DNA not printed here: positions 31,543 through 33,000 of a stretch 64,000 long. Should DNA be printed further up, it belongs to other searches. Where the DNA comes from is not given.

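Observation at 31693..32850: Thymidylate kinase fused to a HAD-IIIA (GmhB/PNKP-like) phosphatase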

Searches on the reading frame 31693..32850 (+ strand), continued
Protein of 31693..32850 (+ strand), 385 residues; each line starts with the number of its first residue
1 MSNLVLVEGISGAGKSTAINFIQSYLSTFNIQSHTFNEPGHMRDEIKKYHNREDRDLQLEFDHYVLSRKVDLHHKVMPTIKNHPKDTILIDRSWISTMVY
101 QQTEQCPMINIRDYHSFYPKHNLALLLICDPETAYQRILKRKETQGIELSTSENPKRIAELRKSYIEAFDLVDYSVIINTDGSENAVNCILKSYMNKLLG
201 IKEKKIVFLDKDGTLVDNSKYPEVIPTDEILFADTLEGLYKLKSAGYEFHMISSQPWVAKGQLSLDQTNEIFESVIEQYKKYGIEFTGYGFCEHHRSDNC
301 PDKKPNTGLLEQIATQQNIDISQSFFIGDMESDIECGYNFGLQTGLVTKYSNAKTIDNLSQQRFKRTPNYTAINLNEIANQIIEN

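Call 33: search_protein_families(library=pfam, proteins=[L014:4570-6753:-, L014:3868-4542:+, L014:3334-3867:+, L016:7886-10291:+, L016:6517-7182:+, L005:9103-11268:-, L018:6585-8750:-, L017:6524-7207:+, L016:7193-7936:-, L017:5096-5920:-], max_evalue=0.01)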
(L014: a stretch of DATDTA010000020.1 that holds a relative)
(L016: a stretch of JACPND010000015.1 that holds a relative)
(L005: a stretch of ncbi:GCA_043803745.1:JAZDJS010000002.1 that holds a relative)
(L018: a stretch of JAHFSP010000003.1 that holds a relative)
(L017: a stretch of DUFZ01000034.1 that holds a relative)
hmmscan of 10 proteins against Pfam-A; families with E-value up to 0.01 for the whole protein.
L014:4570-6753:- (727 aa): 1 family
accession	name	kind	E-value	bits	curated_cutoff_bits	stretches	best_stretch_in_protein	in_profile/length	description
PF20990.2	DUF2207_C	-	0.004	17.3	33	0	271-350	136-209/247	Predicted membrane protein (DUF2207) C-terminal domain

L014:3868-4542:+ (224 aa): 0 families

L014:3334-3867:+ (177 aa): 6 families
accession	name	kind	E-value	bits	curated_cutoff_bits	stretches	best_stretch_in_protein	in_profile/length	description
PF13242.12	Hydrolase_like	-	2.9e-14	53.2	22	1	104-171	2-73/75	HAD-hyrolase-like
PF13419.12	HAD_2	-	3.3e-11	44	23.8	1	100-149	129-178/178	Haloacid dehalogenase-like hydrolase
PF00702.32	Hydrolase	-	9.9e-10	39.6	26.4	1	33-143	99-191/191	haloacid dehalogenase-like hydrolase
PF08645.17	PNK3P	-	1.8e-09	38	22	1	10-132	4-126/161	Polynucleotide kinase 3 phosphatase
PF12710.13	HAD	-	4.9e-06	27.5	27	1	36-138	89-187/189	haloacid dehalogenase-like hydrolase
PF13344.12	Hydrolase_6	-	0.0031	17.9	27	1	9-68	1-50/101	Haloacid dehalogenase-like hydrolase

L016:7886-10291:+ (801 aa): 7 families
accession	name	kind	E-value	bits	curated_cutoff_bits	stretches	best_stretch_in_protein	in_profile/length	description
PF13476.12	AAA_23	-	3e-17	64.4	27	1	6-251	2-194/201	AAA domain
PF02463.25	SMC_N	-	7.2e-11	42.4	40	1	3-795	2-216/220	RecF/RecN/SMC N terminal domain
PF13555.12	AAA_29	-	9.9e-09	35.3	27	1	3-51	1-50/61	P-loop containing region of AAA domain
PF13175.12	AAA_15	-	1.3e-05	25.5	32.1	1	1-355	1-266/374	AAA ATPase domain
PF13304.12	AAA_21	-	7.3e-05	23.4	27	0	661-778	208-299/304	AAA domain, putative AbiEii toxin, Type IV TA system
PF25199.1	nSTAND_NTPase5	-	0.0067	16.7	34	0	26-48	44-66/145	Novel STAND NTPase 5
PF13558.12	SbcC_Walker_B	-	0.0084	16.8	27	0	707-765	30-89/90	SbcC/RAD50-like, Walker B motif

L016:6517-7182:+ (221 aa): 0 families

L005:9103-11268:- (721 aa): 0 families

L018:6585-8750:- (721 aa): 1 family
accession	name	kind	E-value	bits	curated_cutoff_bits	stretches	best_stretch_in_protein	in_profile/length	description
PF12420.13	DUF3671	-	0.006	16.5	34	1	30-133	97-205/223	Fam-L, Fam-M like protein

L017:6524-7207:+ (227 aa): 0 families

L016:7193-7936:- (247 aa): 2 families
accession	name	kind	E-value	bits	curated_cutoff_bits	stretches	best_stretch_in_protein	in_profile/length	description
PF00293.34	NUDIX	-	2.8e-12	47.2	21.1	1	119-216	3-112/134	NUDIX domain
PF13869.12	NUDIX_2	-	0.0074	16.2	27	0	131-171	59-100/188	Nucleotide hydrolase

L017:5096-5920:- (274 aa): 0 families

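Call 34: search_protein_representatives(alignment_id=A1)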
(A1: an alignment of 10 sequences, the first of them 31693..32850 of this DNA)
Query: 10 sequences, 375 profile positions. Proteins with E-value up to 0.001 (for the whole library): 39108; up to 1e-10: 16137; up to 1e-30: 257. The best 150 are listed.
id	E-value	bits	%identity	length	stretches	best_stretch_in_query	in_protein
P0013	1.5e-147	507.9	-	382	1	1-374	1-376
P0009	1.8e-144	497.7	-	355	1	34-375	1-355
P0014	8.7e-136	469.2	-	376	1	2-374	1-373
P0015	1.1e-135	468.8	-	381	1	1-374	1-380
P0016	5.5e-131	453.4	-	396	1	1-374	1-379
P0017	1.4e-127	442.2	-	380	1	3-374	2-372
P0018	5.1e-126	437.0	-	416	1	2-374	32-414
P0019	1.6e-124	432.1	-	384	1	3-373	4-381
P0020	1.6e-121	422.2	-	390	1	1-370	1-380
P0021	1.7e-121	422.1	-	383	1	1-374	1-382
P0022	1.1e-89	317.4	-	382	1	2-374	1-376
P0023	3.7e-69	249.9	-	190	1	202-352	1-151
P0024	1.0e-58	215.5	-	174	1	202-372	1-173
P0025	3.2e-58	213.9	-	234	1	202-373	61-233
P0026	1.7e-56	208.2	-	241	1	204-371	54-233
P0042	6.2e-38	147.1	-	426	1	3-190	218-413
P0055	1.1e-35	139.7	-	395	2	4-200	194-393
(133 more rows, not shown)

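Call 46: search_protein_families(library=pfam, proteins=[P0042, P0055], max_evalue=0.1)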
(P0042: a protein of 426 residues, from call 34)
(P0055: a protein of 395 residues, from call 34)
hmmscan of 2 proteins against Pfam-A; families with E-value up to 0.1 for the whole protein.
P0042 (426 aa): 12 families
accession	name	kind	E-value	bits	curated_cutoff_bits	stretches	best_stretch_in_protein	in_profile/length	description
PF02223.23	Thymidylate_kin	-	6e-14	52.6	27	1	223-403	1-176/185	Thymidylate kinase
PF01966.28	HD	-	8.6e-10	39.4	22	1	30-125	3-114/116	HD domain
PF06414.18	Zeta_toxin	-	0.00019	21.4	22.3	1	216-277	14-73/199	Zeta toxin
PF01712.25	dNK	-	0.0018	18.5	27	1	222-415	2-193/203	Deoxynucleoside kinase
PF13521.12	AAA_28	-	0.0034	18.1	27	1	221-365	2-130/164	AAA domain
PF16555.11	GramPos_pilinD1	-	0.022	15.7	23.1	1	139-260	22-127/160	Gram-positive pilin subunit D1, N-terminal domain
PF08298.17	AAA_PrkA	-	0.032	13.7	25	1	190-256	59-121/358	PrkA AAA domain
PF13207.12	AAA_17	-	0.042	14.6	27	0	225-249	2-24/136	AAA domain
PF13238.12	AAA_18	-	0.055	14.4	29.4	0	343-377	90-122/128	AAA domain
PF20720.3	nSTAND3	-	0.055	13.6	27.2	0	217-276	16-75/155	Novel STAND NTPase 3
PF15821.10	DUF4709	-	0.057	14.3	27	0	156-207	37-88/110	Domain of unknown function (DUF4709)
PF13643.11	DUF4145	-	0.08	13.4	23.1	0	7-30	50-73/88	Domain of unknown function (DUF4145)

P0055 (395 aa): 39 families (the best 25 are shown)
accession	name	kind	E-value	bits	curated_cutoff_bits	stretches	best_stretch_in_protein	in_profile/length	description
PF02223.23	Thymidylate_kin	-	1.9e-32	112.9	27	1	198-382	1-184/185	Thymidylate kinase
PF13671.12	AAA_33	-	1e-24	87.9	27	1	5-133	2-124/143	AAA domain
PF13207.12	AAA_17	-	7e-16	59.2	27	1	8-127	1-122/136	AAA domain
PF13238.12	AAA_18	-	2.9e-15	57.3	29.4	1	5-132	1-116/128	AAA domain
PF06414.18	Zeta_toxin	-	5.4e-15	55.8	22.3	1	2-131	16-147/199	Zeta toxin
PF08433.16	KTI12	-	1.1e-11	45.2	22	1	4-183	3-169/271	Chromatin associated protein KTI12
PF01583.26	APS_kinase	-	2e-09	38.1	21.1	1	3-129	3-123/152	Adenylylsulphate kinase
PF01712.25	dNK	-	7e-09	36.2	27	2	197-374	2-182/203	Deoxynucleoside kinase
PF13521.12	AAA_28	-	5.1e-08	33.8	27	1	5-70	2-64/164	AAA domain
PF13401.12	AAA_22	-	1.5e-07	32.3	27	1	2-54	5-54/130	AAA domain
PF20720.3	nSTAND3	-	5.2e-07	29.9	27.2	1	2-26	17-41/155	Novel STAND NTPase 3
PF00406.28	ADK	-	1.2e-06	29.2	26.8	1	7-179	1-123/151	Adenylate kinase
PF00005.33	ABC_tran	-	1.5e-06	29.3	25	1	188-237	6-52/137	ABC transporter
PF01591.24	6PF2K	-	1.1e-05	25.3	27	1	2-185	13-214/223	6-phosphofructo-2-kinase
PF03308.22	MeaB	-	3.3e-05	23.5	23.1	1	4-27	35-58/273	Methylmalonyl Co-A mutase-associated GTPase MeaB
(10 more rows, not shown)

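Call 70: search_protein_families(library=ncbifam, proteins=[P0042, L014:3334-3867:+], max_evalue=0.01)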
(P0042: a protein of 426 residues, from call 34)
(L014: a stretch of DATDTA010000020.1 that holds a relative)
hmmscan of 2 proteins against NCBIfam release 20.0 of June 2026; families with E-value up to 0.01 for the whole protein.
P0042 (426 aa): 7 families
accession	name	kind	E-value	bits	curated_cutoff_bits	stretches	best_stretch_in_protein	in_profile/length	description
TIGR00041.1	DTMP_kinase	equivalog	6e-19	68.5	83.25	1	218-405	4-188/196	dTMP kinase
NF007515.0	PRK10119.1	equivalog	8.6e-13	48.3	286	1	23-148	21-153/231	phosphohydrolase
NF005923.0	PRK07933.1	equivalog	0.0005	19.5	193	1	220-394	2-186/213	dTMP kinase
NF050016.1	PolyPhAMPPhtase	equivalog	0.00053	18.7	800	1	198-261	261-323/472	polyphosphate:AMP phosphotransferase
NF005807.0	PRK07667.1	equivalog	0.0013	18.3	221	0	216-261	15-60/193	kinase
NF045665.1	NTPtran_DVU1551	equivalog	0.0024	16.9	315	1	26-124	216-310/359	DVU_1551 family NTP transferase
NF005519.0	PRK07152.1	equivalog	0.0068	15.4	315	0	29-155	198-331/361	nicotinate-nucleotide adenylyltransferase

L014:3334-3867:+ (177 aa): 35 families (the best 25 are shown)
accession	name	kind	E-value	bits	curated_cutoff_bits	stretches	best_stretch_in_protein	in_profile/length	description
NF006506.0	PRK08942.1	equivalog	6e-35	120.4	178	1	6-172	3-172/182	D-glycero-beta-D-manno-heptose 1,7-bisphosphate 7-phosphatase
TIGR01656.1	Histidinol-ppas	subfamily_domain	8.8e-32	110.1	84.15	1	7-149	1-146/149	histidinol-phosphate phosphatase domain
TIGR01662.1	HAD-SF-IIIA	subfamily_domain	2.7e-29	102.1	44.6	1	7-151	1-140/141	HAD-IIIA family hydrolase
TIGR00213.1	GmhB_yaeD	subfamily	8.5e-29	100.5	149.6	1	7-170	2-171/176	D-glycero-beta-D-manno-heptose 1,7-bisphosphate 7-phosphatase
NF050049.1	HBPPhtaseGmhB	domain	4.3e-28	98.2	250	1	6-163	3-156/171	D-glycero-alpha-D-manno-heptose-1,7-bisphosphate 7-phosphatase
TIGR01261.1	hisB_Nterm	equivalog_domain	3.1e-26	91.8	140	1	7-147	2-144/161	histidinol-phosphatase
NF005264.0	PRK06769.1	equivalog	2.2e-25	89.5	217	1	7-170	5-164/175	HAD-IIIA family hydrolase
NF003937.0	PRK05446.1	equivalog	3.3e-25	88.8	443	1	6-149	3-148/355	bifunctional histidinol-phosphatase/imidazoleglycerol-phosphate dehydratase HisB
NF009804.0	PRK13288.1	equivalog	3.2e-12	46.4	218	1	36-173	86-206/215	pyrophosphatase PpaX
NF009695.0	PRK13222.1-2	equivalog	6.6e-12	45.4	225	1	100-176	144-221/226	phosphoglycolate phosphatase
TIGR02253.1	CTE7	subfamily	1.5e-10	41.3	169.75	1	100-171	144-218/221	TIGR02253 family HAD-type hydrolase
TIGR01664.1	DNA-3'-Pase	equivalog_domain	2.1e-09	37.5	107.65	1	5-132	12-136/167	DNA 3'-phosphatase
TIGR01449.2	PGP_bact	equivalog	1.7e-07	31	180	1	37-173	90-209/213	phosphoglycolate phosphatase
TIGR01452.1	PGP_euk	subfamily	2.9e-07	30.2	201.95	1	105-169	201-275/279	phosphoglycolate/pyridoxal phosphate family phosphatase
TIGR01460.1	HAD-SF-IIA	subfamily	1.7e-06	28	100.15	1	106-152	197-246/246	HAD-IIA family hydrolase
TIGR01663.1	PNK-3'Pase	equivalog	0.00029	19.4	502.8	1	10-88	168-250/520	bifunctional polynucleotide phosphatase/kinase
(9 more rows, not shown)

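Call 71: predict_structure(alignment_id=A1)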
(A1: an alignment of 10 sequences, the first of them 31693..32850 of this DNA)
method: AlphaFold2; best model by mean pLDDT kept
length: 385 residues; sequences in the alignment: 10
mean_pLDDT: 87.8   pTM: 0.87
mean pLDDT of the five models: 87.8, 86.8, 86.0, 83.9, 83.5
residues with pLDDT >= 90: 248; 70-90: 101; 50-70: 23; < 50: 13
segments of 3 or more residues with pLDDT < 50: 222-224, 351-356, 358-360
pLDDT, mean of each block of 10 residues (from residue 1): 88 92 97 91 85 86 91 93 94 91 77 92 95 90 82 84 93 94 94 96 96 76 53 82 97 89 90 91 94 84 91 93 94 94 87 48 76 92 93
secondary structure, 60 per line:
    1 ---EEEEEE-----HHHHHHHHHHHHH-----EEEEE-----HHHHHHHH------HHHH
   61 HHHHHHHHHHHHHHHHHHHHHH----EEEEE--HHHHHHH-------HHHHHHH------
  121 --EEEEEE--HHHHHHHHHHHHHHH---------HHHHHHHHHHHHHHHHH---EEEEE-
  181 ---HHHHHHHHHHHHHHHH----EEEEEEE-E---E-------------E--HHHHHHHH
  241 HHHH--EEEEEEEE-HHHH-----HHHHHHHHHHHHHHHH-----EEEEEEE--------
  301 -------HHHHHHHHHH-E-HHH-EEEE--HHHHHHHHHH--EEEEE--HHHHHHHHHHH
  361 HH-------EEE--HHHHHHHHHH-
elements in order: E4-9 H15-27 E33-37 H43-50 H57-82 E87-91 H94-100 H108-114 E123-128 H131-145 H155-171 E175-179 H184-199 E204-210 H233-244 E247-254 H256-259 H265-280 E286-292 H308-317 E325-328 H331-340 E343-347 H350-362 E370-372 H375-384

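Call 72: find_encoding_contigs(protein=P0042, flank=5000, max_places=2)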
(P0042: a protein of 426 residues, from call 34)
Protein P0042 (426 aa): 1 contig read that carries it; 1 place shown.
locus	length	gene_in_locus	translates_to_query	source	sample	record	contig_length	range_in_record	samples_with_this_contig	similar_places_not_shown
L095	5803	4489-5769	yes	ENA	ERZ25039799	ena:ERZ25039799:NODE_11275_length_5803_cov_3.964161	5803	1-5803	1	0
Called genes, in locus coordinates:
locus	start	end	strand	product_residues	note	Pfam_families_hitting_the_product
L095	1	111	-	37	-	?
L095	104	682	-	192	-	PF13238:AAA_18, PF13671:AAA_33 (weak), PF13207:AAA_17 (weak)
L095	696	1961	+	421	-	PF06559:DCD_N, PF22769:DCD, PF22569:DCD_C, PF22769:DCD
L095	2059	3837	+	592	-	PF02511:Thy1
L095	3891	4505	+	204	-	PF24392:Parb-CE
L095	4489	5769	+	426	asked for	PF01966:HD, PF02223:Thymidylate_kin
